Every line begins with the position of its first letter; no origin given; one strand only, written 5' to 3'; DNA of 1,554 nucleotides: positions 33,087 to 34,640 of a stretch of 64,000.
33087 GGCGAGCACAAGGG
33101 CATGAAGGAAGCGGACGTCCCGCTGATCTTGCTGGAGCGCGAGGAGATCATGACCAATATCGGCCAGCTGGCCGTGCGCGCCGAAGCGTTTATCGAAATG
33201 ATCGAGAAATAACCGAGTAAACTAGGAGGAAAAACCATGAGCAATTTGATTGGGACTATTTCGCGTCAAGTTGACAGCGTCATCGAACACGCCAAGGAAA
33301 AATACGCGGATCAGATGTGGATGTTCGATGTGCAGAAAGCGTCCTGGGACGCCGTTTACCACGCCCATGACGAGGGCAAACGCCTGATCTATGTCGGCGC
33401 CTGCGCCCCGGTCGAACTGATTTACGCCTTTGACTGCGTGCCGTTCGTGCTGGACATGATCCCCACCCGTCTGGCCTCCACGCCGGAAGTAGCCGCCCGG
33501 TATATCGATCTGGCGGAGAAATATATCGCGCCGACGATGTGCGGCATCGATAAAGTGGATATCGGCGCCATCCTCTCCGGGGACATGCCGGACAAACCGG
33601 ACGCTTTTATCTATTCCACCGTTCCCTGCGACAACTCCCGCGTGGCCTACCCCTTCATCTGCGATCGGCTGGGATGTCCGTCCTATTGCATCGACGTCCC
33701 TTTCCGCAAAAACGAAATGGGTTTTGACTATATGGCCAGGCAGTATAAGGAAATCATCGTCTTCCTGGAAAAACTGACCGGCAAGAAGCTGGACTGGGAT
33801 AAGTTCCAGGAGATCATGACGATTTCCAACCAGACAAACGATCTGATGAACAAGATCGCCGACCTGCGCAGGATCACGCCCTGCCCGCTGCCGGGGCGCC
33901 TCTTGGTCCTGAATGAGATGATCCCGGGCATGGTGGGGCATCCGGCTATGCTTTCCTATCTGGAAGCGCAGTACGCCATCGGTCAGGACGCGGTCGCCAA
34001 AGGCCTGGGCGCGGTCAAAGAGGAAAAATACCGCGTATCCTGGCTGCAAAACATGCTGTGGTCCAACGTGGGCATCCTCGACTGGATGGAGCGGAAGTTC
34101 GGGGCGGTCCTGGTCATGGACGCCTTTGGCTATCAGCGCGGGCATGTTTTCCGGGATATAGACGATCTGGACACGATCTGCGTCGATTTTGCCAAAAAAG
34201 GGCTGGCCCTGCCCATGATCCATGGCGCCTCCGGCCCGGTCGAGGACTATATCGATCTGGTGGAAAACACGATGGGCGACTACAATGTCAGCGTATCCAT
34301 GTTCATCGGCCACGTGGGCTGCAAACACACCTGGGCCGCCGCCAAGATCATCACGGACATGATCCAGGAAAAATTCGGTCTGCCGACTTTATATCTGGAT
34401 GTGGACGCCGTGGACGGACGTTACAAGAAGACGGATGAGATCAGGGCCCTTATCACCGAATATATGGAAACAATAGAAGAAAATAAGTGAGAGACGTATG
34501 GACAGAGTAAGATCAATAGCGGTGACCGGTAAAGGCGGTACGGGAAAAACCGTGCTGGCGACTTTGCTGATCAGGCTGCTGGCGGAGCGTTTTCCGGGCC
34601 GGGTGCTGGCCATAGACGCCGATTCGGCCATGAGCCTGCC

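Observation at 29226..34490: Two different activator-type ATPases plus a ferredoxin and two HGD-D subunits: benzoyl-CoA-reductase architecture inside a had/fld-like fermentative operon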

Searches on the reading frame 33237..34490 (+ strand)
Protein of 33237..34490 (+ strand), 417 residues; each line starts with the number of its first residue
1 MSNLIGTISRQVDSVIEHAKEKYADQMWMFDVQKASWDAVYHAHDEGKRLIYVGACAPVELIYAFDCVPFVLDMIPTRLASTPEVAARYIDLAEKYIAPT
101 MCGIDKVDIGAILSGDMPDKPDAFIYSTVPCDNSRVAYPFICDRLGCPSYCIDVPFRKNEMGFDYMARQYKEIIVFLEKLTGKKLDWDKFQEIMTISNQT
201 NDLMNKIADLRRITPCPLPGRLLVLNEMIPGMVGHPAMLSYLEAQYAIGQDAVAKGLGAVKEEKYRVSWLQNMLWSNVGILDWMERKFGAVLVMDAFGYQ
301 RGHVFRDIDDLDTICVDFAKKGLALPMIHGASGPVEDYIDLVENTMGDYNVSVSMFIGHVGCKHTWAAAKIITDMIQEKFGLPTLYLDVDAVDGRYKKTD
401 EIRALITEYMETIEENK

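Call 4: search_protein_families(library=pfam, proteins=[window:33237-34490:+], max_evalue=0.001)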
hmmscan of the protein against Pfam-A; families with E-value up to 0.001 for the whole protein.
window:33237-34490:+ (417 aa): 1 family
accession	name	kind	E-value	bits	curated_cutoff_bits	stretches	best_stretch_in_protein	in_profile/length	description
PF06050.19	HGD-D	-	1.1e-60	206.5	28.4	1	57-413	4-342/342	2-hydroxyglutaryl-CoA dehydratase, D-component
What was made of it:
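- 33237..34490 (+): Alpha (catalytic) subunit (417 aa, HGD-D) with a three-Cys, open-site [4Fe-4S]. The active site differs from BzdO. HGD-D 1e-60 (call 4).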

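Call 5: search_protein_families(library=ncbifam, proteins=[window:33237-34490:+], max_evalue=0.001)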
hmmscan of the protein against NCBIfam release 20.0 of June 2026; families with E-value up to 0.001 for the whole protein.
window:33237-34490:+ (417 aa): 5 families
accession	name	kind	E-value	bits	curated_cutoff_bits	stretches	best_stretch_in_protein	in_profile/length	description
NF040772.1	double_cubane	equivalog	3.6e-13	49.3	350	1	40-390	12-352/372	double-cubane-cluster-containing anaerobic reductase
NF052455.1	HyiscapDhHadB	equivalog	5.4e-13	48.3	750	1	32-416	11-397/398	(R)-2-hydroxyisocaproyl-CoA dehydratase subunit alpha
TIGR03191.1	benz_CoA_bzdO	equivalog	4.8e-10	39.2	448.6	1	86-305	71-299/430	benzoyl-CoA reductase, bzd-type, subunit O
TIGR02260.1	benz_CoA_red_B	equivalog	5e-09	35.3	486.55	1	86-411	68-411/413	benzoyl-CoA reductase subunit B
TIGR02263.1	benz_CoA_red_C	equivalog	0.00083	18.4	421.15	0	150-229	123-206/380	benzoyl-CoA reductase subunit C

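Call 6: search_solved_structures(query=window:33237-34490:+, max_evalue=0.01)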
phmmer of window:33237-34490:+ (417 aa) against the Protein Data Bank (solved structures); distinct sequences matched with E-value up to 0.01: 5.
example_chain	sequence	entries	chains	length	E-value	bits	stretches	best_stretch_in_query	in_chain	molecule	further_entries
8s02_A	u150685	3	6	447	2e-10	43.3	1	113-307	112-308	BzdO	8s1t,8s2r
3o3m_A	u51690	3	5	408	4.5e-09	38.8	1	34-318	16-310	alpha subunit 2-hydroxyisocaproyl-CoA dehydratase | alpha-subunit 2-hydroxyisocaproyl-CoA dehydratase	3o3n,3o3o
9g87_A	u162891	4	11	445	4.5e-09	38.8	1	50-218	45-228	3-methylbenzoyl-CoA reductase beta subunit MbdO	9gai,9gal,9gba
6eno_A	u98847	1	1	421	6.3e-07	31.7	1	100-264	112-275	Dehydratase family protein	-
7yyl_C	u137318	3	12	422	6.3e-07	31.7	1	100-264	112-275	Dehydratase family protein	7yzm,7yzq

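Call 10: find_homologous_proteins(query=window:33237-34490:+, max_evalue=0.00001)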
Query window:33237-34490:+ (417 aa): 375 proteins with E <= 0.00001 among 6409 candidates; the best 120 are listed.
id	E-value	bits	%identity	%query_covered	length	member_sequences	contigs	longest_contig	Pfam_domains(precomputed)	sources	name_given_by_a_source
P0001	1.6e-287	971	100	100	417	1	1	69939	PF06050.20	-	-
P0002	8.5e-281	949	97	100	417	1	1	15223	PF06050.20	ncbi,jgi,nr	ncbi:MAG: 2-hydroxyacyl-CoA dehydratase family protein [Gracilibacteraceae bacterium]|jgi:hypothetic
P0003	2.1e-247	839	84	100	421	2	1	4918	PF06050.20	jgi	jgi:hypothetical protein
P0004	9.0e-200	682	68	100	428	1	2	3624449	PF06050.20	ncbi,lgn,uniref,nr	ncbi:Benzoyl-CoA reductase/2-hydroxyglutaryl-CoA dehydratase subunit, BcrC/BadD/HgdB [Desulfitobacte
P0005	2.8e-198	677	69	100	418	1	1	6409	PF06050.20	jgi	jgi:benzoyl-CoA reductase/2-hydroxyglutaryl-CoA dehydratase subunit BcrC/BadD/HgdB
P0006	3.0e-198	677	68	100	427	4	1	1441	PF06050.20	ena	-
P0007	7.8e-196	669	67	100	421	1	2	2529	PF06050.20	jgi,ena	-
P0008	1.5e-195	668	68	100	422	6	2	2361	PF06050.20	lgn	-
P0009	2.8e-192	657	65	100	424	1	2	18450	PF06050.20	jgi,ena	-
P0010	2.3e-185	634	64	100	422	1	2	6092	PF06050.20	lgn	-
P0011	7.3e-182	623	63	99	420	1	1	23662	PF06050.20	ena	-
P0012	7.3e-179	613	59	99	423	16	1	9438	PF06050.20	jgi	-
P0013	1.9e-174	599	62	97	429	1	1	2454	PF06050.20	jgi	jgi:benzoyl-CoA reductase/2-hydroxyglutaryl-CoA dehydratase subunit BcrC/BadD/HgdB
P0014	3.2e-174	598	61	100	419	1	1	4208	PF06050.20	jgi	jgi:benzoyl-CoA reductase/2-hydroxyglutaryl-CoA dehydratase subunit BcrC/BadD/HgdB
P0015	1.1e-173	596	60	100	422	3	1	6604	PF06050.20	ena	-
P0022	3.2e-167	575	59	99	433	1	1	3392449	PF06050.20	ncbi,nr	ncbi:2-hydroxyacyl-CoA dehydratase family protein [Eubacteriaceae bacterium ES3]|nr:2-hydroxyacyl-Co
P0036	4.8e-158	544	55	100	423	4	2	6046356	PF06050.20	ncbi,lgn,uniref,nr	ncbi:Benzoyl-CoA reductase subunit B [Sporomusa silvacetica DSM 10669]|uniref:Benzoyl-CoA reductase 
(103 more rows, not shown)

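Call 11: find_encoding_contigs(protein=P0004, flank=10000, max_places=2)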
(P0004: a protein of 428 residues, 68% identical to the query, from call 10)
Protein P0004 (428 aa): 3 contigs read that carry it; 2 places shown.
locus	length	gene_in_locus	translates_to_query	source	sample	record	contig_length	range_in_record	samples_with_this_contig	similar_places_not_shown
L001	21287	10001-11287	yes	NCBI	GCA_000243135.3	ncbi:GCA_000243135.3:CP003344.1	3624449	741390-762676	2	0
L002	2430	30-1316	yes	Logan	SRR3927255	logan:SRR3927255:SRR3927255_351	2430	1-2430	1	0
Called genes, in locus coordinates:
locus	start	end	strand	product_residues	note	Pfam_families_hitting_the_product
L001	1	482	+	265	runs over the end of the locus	-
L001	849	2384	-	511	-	PF13007:LZ_Tnp_IS66, PF13005:zf-IS66, PF03050:DDE_Tnp_IS66, PF13817:DDE_Tnp_IS66_C (weak)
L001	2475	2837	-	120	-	PF05717:TnpB_IS66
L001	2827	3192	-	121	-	-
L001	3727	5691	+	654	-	PF00158:Sigma54_activat, PF01078:Mg_chelatase (faint), PF14532:Sigma54_activ_2, PF07724:AAA_2, PF07728:AAA_5 (weak), PF25601:AAA_lid_14, PF02954:HTH_8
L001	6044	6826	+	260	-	PF01869:BcrAD_BadFG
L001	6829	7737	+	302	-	PF01869:BcrAD_BadFG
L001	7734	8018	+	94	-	-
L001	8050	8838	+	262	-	PF00378:ECH_1, PF16113:ECH_2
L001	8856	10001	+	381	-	PF06050:HGD-D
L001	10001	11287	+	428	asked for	PF06050:HGD-D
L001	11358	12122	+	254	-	PF00142:Fer4_NifH, PF01656:CbiA, PF02374:ArsA_ATPase, PF10609:ParA (faint), PF13614:AAA_31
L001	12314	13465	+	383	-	PF06050:HGD-D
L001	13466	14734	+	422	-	PF06050:HGD-D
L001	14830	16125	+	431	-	PF00455:DeoRC (faint), PF02550:AcetylCoA_hydro, PF13336:AcetylCoA_hyd_C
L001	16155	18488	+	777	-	PF02737:3HCDH_N, PF00725:3HCDH, PF00378:ECH_1, PF16113:ECH_2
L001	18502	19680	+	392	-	PF00108:Thiolase_N, PF02803:Thiolase_C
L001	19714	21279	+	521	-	PF00501:AMP-binding, PF13193:AMP-binding_C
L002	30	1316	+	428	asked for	PF06050:HGD-D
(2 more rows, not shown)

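Call 12: find_encoding_contigs(protein=P0036, flank=10000, max_places=2)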
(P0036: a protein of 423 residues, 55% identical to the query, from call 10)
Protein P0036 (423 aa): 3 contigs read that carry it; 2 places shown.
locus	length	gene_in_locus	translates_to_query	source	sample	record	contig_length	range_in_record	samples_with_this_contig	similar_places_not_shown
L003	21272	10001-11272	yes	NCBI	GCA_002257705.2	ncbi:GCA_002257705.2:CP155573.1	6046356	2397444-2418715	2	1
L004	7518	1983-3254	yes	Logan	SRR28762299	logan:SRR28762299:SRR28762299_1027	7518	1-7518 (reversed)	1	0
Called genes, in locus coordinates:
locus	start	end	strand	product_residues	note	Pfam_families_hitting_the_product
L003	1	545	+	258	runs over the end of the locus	PF00378:ECH_1, PF16113:ECH_2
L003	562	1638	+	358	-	PF00871:Acetate_kinase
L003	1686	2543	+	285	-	PF02737:3HCDH_N, PF03446:NAD_binding_2 (weak), PF00725:3HCDH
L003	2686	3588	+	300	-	PF01515:PTA_PTB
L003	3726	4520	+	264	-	PF00106:adh_short, PF08659:KR (weak), PF13561:adh_short_C2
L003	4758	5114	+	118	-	PF01155:HypA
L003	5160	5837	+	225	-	PF02492:cobW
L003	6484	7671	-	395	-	PF00196:GerE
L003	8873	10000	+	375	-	PF06050:HGD-D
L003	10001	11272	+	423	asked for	PF06050:HGD-D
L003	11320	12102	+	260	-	PF00142:Fer4_NifH (weak), PF01656:CbiA, PF13614:AAA_31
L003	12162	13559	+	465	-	PF01266:DAO (faint), PF01593:Amino_oxidase, PF03486:HI0933_like (faint), PF12831:FAD_oxidored, PF13450:NAD_binding_8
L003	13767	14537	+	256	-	PF01869:BcrAD_BadFG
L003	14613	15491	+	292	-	PF01869:BcrAD_BadFG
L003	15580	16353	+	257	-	PF00378:ECH_1, PF16113:ECH_2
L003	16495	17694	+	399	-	PF12797:Fer4_2 (faint), PF12837:Fer4_6 (faint), PF12838:Fer4_7 (weak), PF13187:Fer4_9 (weak), PF13237:Fer4_10, PF14697:Fer4_21, PF00037:Fer4 (weak)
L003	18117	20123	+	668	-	PF02743:dCache_1, PF00672:HAMP, PF00015:MCPsignal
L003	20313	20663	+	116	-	PF01155:HypA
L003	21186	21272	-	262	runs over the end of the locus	PF12706:Lactamase_B_2, PF23023:Anti-Pycsar_Apyc1 (faint)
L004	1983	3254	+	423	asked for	PF06050:HGD-D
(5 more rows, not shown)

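Call 13: find_encoding_contigs(protein=P0022, flank=10000, max_places=2)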
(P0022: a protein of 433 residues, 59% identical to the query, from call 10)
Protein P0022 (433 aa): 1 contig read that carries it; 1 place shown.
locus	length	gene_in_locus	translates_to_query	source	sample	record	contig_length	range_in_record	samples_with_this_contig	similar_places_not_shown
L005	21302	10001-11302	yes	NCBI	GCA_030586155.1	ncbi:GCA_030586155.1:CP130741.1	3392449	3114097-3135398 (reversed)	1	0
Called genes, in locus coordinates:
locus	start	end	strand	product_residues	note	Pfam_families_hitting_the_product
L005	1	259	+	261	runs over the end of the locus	PF00378:ECH_1, PF16113:ECH_2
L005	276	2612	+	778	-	PF02737:3HCDH_N, PF00725:3HCDH, PF00378:ECH_1, PF16113:ECH_2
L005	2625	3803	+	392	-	PF00108:Thiolase_N, PF02803:Thiolase_C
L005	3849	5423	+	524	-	PF00501:AMP-binding, PF13193:AMP-binding_C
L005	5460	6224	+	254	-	PF01869:BcrAD_BadFG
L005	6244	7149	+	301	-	PF01869:BcrAD_BadFG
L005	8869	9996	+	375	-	PF06050:HGD-D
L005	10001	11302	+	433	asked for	PF06050:HGD-D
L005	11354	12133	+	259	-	PF00142:Fer4_NifH (weak), PF01656:CbiA, PF02374:ArsA_ATPase (weak), PF13500:AAA_26 (faint), PF13614:AAA_31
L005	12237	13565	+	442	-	PF02550:AcetylCoA_hydro, PF13336:AcetylCoA_hyd_C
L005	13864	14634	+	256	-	PF10613:Lig_chan-Glu_bd, PF00497:SBP_bac_3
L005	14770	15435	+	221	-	PF00528:BPD_transp_1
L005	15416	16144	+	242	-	PF02463:SMC_N, PF13175:AAA_15 (weak), PF13476:AAA_23 (weak), PF09818:ABC_ATPase (faint), PF13555:AAA_29 (faint), PF00005:ABC_tran, PF13304:AAA_21 (weak)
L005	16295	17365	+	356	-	-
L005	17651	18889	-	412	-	PF00535:Glycos_transf_2, PF13641:Glyco_tranf_2_3, PF13632:Glyco_trans_2_3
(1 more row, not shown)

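Call 21: search_solved_structures(query=window:33237-34490:+, max_evalue=0.01, show_alignments=4)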
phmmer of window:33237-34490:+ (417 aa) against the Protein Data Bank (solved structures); distinct sequences matched with E-value up to 0.01: 5.
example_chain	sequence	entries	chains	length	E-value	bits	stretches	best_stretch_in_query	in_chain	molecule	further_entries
8s02_A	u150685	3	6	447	2e-10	43.3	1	113-307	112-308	BzdO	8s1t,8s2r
3o3m_A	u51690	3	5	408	4.5e-09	38.8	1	34-318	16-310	alpha subunit 2-hydroxyisocaproyl-CoA dehydratase | alpha-subunit 2-hydroxyisocaproyl-CoA dehydratase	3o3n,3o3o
9g87_A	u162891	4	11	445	4.5e-09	38.8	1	50-218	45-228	3-methylbenzoyl-CoA reductase beta subunit MbdO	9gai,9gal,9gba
6eno_A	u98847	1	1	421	6.3e-07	31.7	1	100-264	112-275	Dehydratase family protein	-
7yyl_C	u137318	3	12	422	6.3e-07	31.7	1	100-264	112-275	Dehydratase family protein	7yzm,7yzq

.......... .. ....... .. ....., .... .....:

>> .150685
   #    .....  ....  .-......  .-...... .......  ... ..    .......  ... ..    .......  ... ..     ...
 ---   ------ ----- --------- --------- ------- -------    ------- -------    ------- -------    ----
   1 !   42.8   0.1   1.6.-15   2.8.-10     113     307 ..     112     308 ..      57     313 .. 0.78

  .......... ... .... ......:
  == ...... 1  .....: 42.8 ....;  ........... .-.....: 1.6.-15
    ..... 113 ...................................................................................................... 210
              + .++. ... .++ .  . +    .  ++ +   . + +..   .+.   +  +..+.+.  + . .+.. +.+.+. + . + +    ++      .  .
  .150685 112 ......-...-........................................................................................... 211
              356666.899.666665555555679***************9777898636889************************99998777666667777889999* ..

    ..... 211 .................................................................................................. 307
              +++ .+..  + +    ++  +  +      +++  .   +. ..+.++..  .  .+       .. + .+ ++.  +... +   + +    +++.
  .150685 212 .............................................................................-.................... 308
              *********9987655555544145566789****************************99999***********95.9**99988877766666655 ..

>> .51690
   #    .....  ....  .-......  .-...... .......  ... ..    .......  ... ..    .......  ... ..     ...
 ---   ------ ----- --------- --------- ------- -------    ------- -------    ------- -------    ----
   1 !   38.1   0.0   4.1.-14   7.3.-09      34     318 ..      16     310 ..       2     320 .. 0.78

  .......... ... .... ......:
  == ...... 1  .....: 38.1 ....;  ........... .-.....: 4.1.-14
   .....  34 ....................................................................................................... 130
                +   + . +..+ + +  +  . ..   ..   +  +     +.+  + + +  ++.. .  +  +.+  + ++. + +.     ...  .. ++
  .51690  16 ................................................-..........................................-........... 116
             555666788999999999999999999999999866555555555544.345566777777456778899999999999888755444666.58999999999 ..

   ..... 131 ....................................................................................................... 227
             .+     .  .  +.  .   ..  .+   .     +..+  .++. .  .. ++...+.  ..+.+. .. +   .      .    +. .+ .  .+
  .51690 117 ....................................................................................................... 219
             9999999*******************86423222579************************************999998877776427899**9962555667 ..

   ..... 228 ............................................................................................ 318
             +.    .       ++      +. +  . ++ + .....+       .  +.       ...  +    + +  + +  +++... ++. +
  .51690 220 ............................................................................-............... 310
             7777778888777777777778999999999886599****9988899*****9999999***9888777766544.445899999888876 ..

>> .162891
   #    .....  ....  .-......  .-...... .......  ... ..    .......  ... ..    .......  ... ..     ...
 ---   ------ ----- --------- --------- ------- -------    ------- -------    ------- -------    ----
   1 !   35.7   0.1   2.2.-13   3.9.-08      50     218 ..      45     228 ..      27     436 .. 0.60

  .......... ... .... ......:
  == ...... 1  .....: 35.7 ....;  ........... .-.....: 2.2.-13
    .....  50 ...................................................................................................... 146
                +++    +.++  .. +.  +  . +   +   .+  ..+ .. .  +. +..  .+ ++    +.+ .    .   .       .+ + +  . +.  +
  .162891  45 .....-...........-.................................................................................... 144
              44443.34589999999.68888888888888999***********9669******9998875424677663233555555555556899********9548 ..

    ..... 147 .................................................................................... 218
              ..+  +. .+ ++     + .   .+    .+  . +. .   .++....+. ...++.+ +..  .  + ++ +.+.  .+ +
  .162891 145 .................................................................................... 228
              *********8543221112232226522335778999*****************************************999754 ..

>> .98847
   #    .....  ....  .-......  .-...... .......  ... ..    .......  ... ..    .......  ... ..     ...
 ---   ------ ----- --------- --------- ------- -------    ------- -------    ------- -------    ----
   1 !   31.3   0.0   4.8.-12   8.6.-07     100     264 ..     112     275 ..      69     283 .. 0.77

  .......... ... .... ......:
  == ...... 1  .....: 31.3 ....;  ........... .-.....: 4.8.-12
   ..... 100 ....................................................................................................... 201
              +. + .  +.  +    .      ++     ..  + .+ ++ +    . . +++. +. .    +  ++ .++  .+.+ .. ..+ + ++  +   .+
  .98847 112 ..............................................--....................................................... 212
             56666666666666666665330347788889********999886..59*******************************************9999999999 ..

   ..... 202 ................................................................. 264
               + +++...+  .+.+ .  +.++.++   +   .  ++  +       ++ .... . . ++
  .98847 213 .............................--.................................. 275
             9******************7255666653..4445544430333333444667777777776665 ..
